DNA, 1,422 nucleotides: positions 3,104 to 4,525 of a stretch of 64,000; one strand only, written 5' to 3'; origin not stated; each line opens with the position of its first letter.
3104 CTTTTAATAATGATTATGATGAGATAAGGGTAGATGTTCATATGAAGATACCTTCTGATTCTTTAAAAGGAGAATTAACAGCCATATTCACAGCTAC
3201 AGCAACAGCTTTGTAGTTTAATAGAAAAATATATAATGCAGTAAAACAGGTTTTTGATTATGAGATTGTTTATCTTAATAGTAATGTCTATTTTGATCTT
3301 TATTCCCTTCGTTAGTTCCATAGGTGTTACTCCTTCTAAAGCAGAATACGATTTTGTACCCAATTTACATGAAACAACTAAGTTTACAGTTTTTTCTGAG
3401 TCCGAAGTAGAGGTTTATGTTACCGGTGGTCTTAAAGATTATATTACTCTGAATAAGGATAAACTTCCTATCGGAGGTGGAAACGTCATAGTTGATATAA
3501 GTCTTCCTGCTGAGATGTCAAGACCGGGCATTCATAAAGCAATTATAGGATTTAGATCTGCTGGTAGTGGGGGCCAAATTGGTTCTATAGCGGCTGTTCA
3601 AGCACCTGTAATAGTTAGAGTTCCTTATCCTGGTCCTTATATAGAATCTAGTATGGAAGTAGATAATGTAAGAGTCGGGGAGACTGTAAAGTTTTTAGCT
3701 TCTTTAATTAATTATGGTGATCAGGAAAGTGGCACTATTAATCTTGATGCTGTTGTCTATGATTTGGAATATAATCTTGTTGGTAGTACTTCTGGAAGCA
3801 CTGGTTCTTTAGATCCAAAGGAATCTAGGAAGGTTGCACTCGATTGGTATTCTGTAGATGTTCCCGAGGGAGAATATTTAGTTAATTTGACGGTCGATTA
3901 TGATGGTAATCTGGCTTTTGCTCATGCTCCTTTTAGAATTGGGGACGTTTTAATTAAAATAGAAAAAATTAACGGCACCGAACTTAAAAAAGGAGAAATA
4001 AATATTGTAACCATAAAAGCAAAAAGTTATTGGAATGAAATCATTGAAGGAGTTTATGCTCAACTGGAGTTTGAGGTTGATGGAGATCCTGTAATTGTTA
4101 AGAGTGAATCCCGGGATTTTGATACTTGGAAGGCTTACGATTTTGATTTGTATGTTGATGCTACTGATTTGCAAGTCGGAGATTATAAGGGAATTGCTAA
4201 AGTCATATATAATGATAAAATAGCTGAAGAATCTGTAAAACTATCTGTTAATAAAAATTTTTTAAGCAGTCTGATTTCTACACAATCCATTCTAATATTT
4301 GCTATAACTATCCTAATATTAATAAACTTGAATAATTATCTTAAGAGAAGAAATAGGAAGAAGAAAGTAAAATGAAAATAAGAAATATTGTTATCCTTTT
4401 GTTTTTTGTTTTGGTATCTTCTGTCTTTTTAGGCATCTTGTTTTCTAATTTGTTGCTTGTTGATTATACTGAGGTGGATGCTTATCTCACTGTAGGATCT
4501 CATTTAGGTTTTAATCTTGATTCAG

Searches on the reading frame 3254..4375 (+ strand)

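Call 40: search_protein_families(library=pfam, proteins=[window:3254-4375:+])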
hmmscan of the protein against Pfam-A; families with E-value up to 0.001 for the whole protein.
window:3254-4375:+ (373 aa): 1 family
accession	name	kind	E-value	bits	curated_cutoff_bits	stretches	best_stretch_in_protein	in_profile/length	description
PF07705.17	CARDB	-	0.00037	21.1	22.7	0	130-218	6-87/101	CARDB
